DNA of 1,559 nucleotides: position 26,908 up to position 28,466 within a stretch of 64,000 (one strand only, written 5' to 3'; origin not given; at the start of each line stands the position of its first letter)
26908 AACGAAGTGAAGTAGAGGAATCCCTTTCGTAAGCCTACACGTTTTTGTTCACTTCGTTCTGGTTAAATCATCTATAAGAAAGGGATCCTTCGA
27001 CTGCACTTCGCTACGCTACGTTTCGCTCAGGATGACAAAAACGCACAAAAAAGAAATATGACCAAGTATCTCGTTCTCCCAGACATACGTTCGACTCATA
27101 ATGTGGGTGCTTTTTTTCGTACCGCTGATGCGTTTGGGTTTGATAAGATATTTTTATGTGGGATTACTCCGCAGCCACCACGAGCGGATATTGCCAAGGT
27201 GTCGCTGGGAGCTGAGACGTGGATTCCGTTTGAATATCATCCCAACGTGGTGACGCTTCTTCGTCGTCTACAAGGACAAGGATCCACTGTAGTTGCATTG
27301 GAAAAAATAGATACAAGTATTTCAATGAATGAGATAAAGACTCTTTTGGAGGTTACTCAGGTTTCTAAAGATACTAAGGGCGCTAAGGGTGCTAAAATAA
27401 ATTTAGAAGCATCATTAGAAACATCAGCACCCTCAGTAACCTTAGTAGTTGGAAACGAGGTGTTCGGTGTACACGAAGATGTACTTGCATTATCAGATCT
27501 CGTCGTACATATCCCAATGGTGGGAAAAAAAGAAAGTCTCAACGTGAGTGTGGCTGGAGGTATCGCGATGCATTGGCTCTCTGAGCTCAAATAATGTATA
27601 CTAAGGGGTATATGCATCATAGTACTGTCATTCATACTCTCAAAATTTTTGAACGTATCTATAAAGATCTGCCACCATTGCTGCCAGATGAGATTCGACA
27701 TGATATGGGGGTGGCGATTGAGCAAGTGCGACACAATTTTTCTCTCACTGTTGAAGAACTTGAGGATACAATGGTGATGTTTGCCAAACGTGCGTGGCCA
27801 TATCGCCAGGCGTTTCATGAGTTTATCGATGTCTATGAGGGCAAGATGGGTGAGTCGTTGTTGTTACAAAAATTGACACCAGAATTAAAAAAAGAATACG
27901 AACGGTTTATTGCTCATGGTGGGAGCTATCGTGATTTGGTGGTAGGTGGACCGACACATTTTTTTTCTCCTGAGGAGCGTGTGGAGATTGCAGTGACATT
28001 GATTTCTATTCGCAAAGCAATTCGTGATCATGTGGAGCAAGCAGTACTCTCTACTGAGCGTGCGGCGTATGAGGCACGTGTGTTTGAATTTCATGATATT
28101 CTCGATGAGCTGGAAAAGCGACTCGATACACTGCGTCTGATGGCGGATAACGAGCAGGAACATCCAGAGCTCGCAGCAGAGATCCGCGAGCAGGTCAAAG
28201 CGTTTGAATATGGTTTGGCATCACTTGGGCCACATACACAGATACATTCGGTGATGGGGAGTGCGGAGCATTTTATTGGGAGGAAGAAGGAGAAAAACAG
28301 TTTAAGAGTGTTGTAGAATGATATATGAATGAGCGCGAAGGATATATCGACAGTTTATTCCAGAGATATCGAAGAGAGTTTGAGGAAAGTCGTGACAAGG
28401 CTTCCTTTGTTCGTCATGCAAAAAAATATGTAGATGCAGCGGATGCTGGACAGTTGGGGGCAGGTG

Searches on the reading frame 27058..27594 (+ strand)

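Call 7: search_protein_families(library=pfam, proteins=[window:27058-27594:+], max_evalue=0.001)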
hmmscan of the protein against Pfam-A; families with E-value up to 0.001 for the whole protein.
window:27058-27594:+ (178 aa): 1 family
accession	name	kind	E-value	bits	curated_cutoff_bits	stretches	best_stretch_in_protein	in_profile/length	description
PF00588.24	SpoU_methylase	-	1.2e-30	106.9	29.7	1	4-172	3-142/142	SpoU rRNA Methylase family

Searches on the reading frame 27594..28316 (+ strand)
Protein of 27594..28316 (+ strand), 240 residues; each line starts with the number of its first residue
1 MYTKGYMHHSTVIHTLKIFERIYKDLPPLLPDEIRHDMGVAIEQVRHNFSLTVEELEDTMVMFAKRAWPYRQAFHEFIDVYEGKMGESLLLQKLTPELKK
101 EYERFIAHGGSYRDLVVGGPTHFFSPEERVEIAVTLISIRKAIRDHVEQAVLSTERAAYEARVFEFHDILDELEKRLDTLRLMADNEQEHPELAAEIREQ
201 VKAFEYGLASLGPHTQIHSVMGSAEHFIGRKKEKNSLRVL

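Call 7: search_protein_families(library=pfam, proteins=[window:27594-28316:+], max_evalue=0.001)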
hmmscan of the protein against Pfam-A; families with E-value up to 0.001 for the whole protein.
window:27594-28316:+ (240 aa): 1 family
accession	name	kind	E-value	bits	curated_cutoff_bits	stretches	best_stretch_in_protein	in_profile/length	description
PF19191.5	HEF_HK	-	0.00039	21.3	24.1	0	38-63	2-27/67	HEF_HK domain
